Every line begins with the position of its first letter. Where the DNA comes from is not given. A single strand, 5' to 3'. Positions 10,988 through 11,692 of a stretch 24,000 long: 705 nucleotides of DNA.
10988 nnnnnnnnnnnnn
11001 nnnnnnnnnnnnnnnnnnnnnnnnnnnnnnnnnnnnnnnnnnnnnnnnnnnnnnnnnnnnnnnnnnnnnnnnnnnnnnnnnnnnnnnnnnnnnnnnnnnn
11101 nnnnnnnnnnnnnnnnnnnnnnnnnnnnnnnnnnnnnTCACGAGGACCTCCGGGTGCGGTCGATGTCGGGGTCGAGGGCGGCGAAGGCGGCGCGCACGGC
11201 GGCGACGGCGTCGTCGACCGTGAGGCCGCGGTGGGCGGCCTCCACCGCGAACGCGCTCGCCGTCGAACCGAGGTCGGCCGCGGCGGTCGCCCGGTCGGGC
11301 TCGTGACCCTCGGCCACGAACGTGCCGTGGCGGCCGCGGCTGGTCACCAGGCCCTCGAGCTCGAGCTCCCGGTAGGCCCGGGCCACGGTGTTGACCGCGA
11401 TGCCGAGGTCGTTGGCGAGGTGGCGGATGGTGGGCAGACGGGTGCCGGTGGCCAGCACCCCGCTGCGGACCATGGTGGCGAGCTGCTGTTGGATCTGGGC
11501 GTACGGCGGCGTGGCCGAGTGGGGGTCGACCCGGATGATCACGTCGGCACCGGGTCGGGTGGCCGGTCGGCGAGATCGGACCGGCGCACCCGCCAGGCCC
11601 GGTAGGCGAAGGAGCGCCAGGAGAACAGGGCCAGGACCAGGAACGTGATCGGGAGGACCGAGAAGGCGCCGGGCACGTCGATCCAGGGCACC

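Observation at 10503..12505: Copy 2 of the module is colinear and translationally coupled by two GTGA overlaps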

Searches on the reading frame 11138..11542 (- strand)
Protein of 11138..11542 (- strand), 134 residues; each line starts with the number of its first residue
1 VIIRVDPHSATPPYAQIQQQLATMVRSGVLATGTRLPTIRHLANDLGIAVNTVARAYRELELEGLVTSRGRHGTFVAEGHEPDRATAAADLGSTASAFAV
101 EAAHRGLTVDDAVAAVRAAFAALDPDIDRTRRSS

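Call 10: search_protein_families(library=pfam, max_evalue=1, proteins=[window:11138-11542:-])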
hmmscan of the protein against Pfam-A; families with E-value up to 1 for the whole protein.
window:11138-11542:- (134 aa): 13 families
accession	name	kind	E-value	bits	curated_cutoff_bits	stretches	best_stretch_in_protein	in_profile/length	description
PF00392.27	GntR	-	5.5e-17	61.6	27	1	13-76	1-64/64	Bacterial regulatory proteins, gntR family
PF14502.12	HTH_41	-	3.7e-07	29.9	25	1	32-76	2-48/48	Helix-turn-helix domain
PF13545.12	HTH_Crp_2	-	0.00017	21.9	27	1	38-71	24-57/70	Crp-like helix-turn-helix domain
PF13730.12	HTH_36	-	0.00036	20.7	25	1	35-65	24-54/55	Helix-turn-helix domain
PF13412.12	HTH_24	-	0.0014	18.6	21.9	1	38-67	19-48/48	Winged helix-turn-helix DNA-binding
PF25213.1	HVO_A0261_N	-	0.012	15.9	35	1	24-72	11-60/86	HVO_A0261 N-terminal domain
PF02082.26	Rrf2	-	0.029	14.9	30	1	33-74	20-62/132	Iron-dependent Transcriptional regulator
PF17782.7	DprA_WH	-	0.036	14.6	22.9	1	41-68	30-57/61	DprA winged helix domain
PF09339.16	HTH_IclR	-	0.049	13.8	22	1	30-68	12-50/52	IclR helix-turn-helix domain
PF01726.22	LexA_DNA_bind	-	0.12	12.6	23.7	1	17-66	7-56/65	LexA DNA binding domain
PF07453.19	NUMOD1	-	0.13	13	22.8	1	37-55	17-35/37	NUMOD1 domain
PF08222.17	HTH_CodY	-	0.16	12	27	1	39-75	7-45/61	CodY helix-turn-helix domain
PF01047.28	MarR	-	0.17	12.2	24.6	1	38-69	19-50/59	MarR family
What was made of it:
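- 11138..11542 (-): G2: YtrA-type GntR repressor, 134 aa. Its GTG start overlaps the M2 stop (GTGA 11542..11539). PF00392 E=5.5e-17 (call 10).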

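Call 11: search_protein_families(library=ncbifam, max_evalue=1, proteins=[window:11138-11542:-])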
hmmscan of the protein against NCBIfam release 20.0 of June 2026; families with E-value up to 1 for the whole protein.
window:11138-11542:- (134 aa): 30 families (the best 25 are shown)
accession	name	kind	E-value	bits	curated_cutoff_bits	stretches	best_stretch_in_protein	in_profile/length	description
NF053730.1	TransRegRv1152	equivalog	1.6e-31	108.8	170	1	3-120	7-119/120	Rv1152 family transcriptional regulator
NF052286.1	ecto_TF_EhuR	exception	3.1e-20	72.1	480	1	10-87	9-86/458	MocR-like ectoine utilization transcription factor EhuR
NF052282.1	PLP_TF_PdxR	equivalog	7.5e-19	68.1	320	1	13-87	2-76/448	MocR-like pyridoxine biosynthesis transcription factor PdxR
NF052281.1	rhizopine_MocR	equivalog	1.3e-16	60.4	650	1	2-93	8-99/479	rhizopine catabolism transcriptional regulator MocR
NF012025.0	PRK15481.1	equivalog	2.1e-15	56.3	573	1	15-83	9-77/432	MocR-like B6 salvage transcription factor PtsJ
NF047563.1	modulin_PmtR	equivalog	2.3e-15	56.7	200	1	2-78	2-78/125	PSM export ABC transporter transcriptional regulator PmtR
NF052290.2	MocR_like_YczR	exception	4.9e-14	51.9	487.4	1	9-118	16-127/458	MocR-like transcription factor YczR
TIGR02018.2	his_ut_repres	equivalog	7.3e-13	48.4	220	1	14-82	1-69/226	histidine utilization transcriptional repressor HutC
NF007741.0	PRK10421.1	equivalog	1.2e-09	38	311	1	16-81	11-76/262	transcriptional regulator LldR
NF052285.1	GABA_TF_GabR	exception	4.5e-09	35.6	600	1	14-78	1-65/456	MocR-like transcriptional regulator GabR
NF011575.0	PRK14999.1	equivalog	1.7e-08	34.1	424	1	9-99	9-96/241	histidine utilization repressor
TIGR03337.1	phnR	equivalog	2e-08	34.2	296.75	1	14-77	3-66/231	phosphonate utilization transcriptional regulator PhnR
NF007001.0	PRK09464.1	equivalog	1e-07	31.8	330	1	17-95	15-93/254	pyruvate dehydrogenase complex transcriptional repressor PdhR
NF008491.0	PRK11402.1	subfamily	1.6e-07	31.1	269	1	5-78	4-77/243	GntR family transcriptional regulator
NF007588.0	PRK10225.1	equivalog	3.4e-07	29.8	442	1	9-127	6-122/257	Uxu operon transcriptional regulator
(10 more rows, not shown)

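Call 73: search_protein_families(library=padloc, max_evalue=0.1, proteins=[window:11138-11542:-])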
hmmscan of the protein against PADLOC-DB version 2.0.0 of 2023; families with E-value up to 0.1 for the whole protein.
window:11138-11542:- (134 aa): 8 families
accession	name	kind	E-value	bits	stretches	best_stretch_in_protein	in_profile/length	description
PDLC04133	mad1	-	8.6e-05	20.8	1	33-75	2-42/60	mads_1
PDLC01857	CARF3--CARF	-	0.0012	16.5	1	21-72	128-179/201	-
PDLC01438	Csa3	-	0.0034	15.5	1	13-106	137-227/305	"CAS-I,CAS-II,CAS-III,CAS-IV,CAS-V,CAS-VI; associated_signaling"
PDLC01850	CARF3--CARF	-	0.0038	15.1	1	37-74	160-197/209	-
PDLC01044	Csa3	-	0.0079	14.1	1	38-70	151-183/194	Type I-A associated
PDLC01268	CasR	-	0.012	13.6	1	38-72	139-173/179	"CAS-I,CAS-II,CAS-III,CAS-IV,CAS-V,CAS-VI; associated_signaling"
PDLC01865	CARF3--CARF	-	0.021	12.4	1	40-69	165-194/215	-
PDLC01434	CasR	-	0.024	12.5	1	38-71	143-176/191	"CAS-I,CAS-II,CAS-III,CAS-IV,CAS-V,CAS-VI; associated_signaling"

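Call 74: search_solved_structures(query=window:11138-11542:-, max_evalue=0.00001, show_alignments=2)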
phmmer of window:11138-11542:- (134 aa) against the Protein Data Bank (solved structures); distinct sequences matched with E-value up to 0.00001: 10.
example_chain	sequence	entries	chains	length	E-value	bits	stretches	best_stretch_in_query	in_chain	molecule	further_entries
4ham_A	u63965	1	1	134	7.4e-11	45.7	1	5-95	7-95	Lmo2241 protein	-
6sbs_A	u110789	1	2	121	2.8e-10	43.8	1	2-73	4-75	Regulatory protein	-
1v4r_A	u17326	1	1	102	3.3e-10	43.6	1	13-78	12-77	Transcriptional Repressor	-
3by6_A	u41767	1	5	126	3e-07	34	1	11-77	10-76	Predicted transcriptional regulator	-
4u0y_A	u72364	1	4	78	3.8e-07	33.7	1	5-76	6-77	HTH-type transcriptional repressor YvoA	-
4u0v_A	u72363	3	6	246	4e-07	33.6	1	5-79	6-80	HTH-type transcriptional repressor YvoA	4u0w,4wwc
2wv0_A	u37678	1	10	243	4.6e-07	33.4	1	5-79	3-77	HTH-TYPE TRANSCRIPTIONAL REPRESSOR YVOA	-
7pq9_AAA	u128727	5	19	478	4.9e-07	33.3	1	10-78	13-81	PLP-dependent aminotransferase family protein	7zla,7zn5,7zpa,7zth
3neu_A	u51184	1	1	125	6.5e-07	32.9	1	8-80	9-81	Lin1836 protein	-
4egy_A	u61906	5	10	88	4.5e-06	30.2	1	11-77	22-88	Arabinose metabolism transcriptional repressor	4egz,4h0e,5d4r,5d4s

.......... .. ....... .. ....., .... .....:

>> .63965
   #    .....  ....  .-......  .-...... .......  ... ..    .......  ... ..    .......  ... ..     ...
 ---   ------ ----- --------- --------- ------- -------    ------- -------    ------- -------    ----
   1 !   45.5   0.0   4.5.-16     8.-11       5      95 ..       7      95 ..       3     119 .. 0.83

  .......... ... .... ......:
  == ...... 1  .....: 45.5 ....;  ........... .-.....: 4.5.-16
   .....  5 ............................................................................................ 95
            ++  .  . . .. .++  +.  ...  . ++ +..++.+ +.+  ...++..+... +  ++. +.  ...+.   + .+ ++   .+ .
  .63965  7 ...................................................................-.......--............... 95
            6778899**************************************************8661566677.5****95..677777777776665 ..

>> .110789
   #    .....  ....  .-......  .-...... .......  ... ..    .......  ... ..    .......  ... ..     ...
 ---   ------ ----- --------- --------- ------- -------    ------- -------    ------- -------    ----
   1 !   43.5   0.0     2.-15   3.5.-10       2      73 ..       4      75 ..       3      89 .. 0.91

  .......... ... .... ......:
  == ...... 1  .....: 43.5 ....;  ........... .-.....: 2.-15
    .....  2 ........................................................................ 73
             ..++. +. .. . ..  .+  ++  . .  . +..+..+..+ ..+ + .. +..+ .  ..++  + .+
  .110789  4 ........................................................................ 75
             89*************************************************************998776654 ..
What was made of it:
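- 11138..11542 (-): Best solved relatives are small YtrA-type proteins 4HAM, 6SBS, 3BY6 and 3NEU (call 74).
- On GntR family, YtrA subfamily (for G2 and G1): The best solved relatives are small YtrA-type proteins (4HAM, 6SBS, 3BY6, 3NEU; call 74).
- Closest known: Sulfolobus acidocaldarius YtrASa and its membrane-protein operon. Same: Chain 6SBS (molecule name 'Regulatory protein'), which I take to be YtrASa because its sequence fits, is the second-best solved relative of G2 (call 74).
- G is YtrA-type: calls 10, 11, 74.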
